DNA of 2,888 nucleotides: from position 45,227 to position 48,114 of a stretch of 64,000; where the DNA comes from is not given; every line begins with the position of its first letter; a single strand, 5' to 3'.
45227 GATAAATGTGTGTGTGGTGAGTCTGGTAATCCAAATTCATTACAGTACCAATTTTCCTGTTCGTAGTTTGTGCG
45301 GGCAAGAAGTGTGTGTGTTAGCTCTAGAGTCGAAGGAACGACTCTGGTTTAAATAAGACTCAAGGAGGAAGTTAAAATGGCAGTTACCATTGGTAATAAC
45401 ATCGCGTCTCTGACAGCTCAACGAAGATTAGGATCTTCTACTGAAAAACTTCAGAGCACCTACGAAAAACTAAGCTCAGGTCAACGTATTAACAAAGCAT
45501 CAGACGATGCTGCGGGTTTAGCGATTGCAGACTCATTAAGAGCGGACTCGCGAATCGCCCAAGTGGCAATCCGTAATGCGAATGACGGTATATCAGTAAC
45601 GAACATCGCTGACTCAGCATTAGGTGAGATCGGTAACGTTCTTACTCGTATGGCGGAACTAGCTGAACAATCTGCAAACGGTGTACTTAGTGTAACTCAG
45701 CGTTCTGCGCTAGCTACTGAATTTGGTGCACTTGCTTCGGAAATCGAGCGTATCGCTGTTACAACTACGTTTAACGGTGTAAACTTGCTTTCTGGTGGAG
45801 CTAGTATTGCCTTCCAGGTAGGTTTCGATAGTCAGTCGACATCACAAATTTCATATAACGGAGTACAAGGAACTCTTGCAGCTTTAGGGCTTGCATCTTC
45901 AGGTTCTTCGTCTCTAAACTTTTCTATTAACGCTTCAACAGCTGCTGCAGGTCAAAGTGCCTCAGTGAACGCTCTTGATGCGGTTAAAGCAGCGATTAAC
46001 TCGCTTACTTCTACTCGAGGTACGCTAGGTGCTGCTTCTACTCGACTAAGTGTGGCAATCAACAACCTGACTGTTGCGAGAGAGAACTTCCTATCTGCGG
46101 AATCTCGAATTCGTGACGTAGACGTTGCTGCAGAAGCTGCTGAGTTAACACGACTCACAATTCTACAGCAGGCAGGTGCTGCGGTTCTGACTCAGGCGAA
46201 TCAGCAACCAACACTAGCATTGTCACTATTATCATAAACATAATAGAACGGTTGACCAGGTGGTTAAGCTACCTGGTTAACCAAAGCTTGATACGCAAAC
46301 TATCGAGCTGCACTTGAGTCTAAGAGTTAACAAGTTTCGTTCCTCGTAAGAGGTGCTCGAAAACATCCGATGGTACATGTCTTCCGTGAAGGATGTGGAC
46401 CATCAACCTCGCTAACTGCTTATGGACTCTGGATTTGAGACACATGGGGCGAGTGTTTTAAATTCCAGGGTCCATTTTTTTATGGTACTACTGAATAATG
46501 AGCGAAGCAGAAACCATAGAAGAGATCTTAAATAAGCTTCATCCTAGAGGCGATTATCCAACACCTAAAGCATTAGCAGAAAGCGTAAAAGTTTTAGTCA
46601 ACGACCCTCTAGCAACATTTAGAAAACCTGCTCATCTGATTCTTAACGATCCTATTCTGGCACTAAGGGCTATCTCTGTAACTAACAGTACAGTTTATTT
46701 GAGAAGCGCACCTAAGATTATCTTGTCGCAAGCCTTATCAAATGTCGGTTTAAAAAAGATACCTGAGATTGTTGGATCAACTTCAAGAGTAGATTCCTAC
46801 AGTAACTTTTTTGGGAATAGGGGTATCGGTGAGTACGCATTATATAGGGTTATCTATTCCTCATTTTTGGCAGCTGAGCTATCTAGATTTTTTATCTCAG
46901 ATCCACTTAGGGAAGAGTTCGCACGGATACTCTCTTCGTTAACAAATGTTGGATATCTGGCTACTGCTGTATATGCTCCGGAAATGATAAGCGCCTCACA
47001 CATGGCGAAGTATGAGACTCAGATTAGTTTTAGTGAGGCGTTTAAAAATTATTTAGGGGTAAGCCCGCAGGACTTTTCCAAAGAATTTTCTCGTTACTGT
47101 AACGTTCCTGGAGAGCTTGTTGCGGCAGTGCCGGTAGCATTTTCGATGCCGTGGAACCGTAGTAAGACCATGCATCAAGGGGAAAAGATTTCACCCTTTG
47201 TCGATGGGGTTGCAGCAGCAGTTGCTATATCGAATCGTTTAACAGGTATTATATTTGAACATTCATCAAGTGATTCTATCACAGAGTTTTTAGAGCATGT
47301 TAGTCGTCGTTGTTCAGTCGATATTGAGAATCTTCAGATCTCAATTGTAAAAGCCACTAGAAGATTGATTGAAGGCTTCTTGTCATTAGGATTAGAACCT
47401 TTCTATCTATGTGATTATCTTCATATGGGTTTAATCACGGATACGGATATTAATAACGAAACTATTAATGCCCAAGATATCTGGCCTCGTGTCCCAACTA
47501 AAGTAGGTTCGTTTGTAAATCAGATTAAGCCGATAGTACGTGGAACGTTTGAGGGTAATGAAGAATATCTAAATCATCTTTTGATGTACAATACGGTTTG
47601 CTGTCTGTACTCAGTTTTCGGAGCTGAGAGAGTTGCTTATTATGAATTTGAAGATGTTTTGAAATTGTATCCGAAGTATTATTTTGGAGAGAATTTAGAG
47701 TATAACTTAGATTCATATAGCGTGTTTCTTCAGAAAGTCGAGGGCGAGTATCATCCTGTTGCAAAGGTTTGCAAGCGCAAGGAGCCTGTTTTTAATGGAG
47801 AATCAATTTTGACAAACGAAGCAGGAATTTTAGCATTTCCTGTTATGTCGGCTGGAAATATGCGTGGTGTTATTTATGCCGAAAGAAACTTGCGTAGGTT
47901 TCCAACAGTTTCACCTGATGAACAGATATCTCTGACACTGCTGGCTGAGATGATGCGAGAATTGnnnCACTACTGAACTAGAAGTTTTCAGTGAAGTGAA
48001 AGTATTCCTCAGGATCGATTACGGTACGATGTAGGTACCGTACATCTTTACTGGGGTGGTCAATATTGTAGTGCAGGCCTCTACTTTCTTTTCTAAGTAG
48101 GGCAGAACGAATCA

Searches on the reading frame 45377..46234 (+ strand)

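Call 74: search_protein_families(library=pfam, proteins=[window:45377-46234:+], max_evalue=0.0001)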
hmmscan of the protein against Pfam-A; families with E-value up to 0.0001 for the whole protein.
window:45377-46234:+ (286 aa): 2 families
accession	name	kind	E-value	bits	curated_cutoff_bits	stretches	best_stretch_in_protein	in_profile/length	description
PF00669.25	Flagellin_N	-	1.7e-37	129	26.6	1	5-141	1-137/139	Bacterial flagellin N-terminal helical region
PF00700.27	Flagellin_C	-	9.9e-23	80.7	23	1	200-285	1-86/86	Bacterial flagellin C-terminal helical region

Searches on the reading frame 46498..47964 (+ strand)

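Call 74: search_protein_families(library=pfam, proteins=[window:46498-47964:+], max_evalue=0.0001)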
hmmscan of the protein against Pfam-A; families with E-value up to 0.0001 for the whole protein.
window:46498-47964:+ (489 aa): 1 family
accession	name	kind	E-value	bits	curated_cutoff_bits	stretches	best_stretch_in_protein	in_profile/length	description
PF08668.18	HDOD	-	3e-12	46.9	22.9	1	21-211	2-190/196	HDOD domain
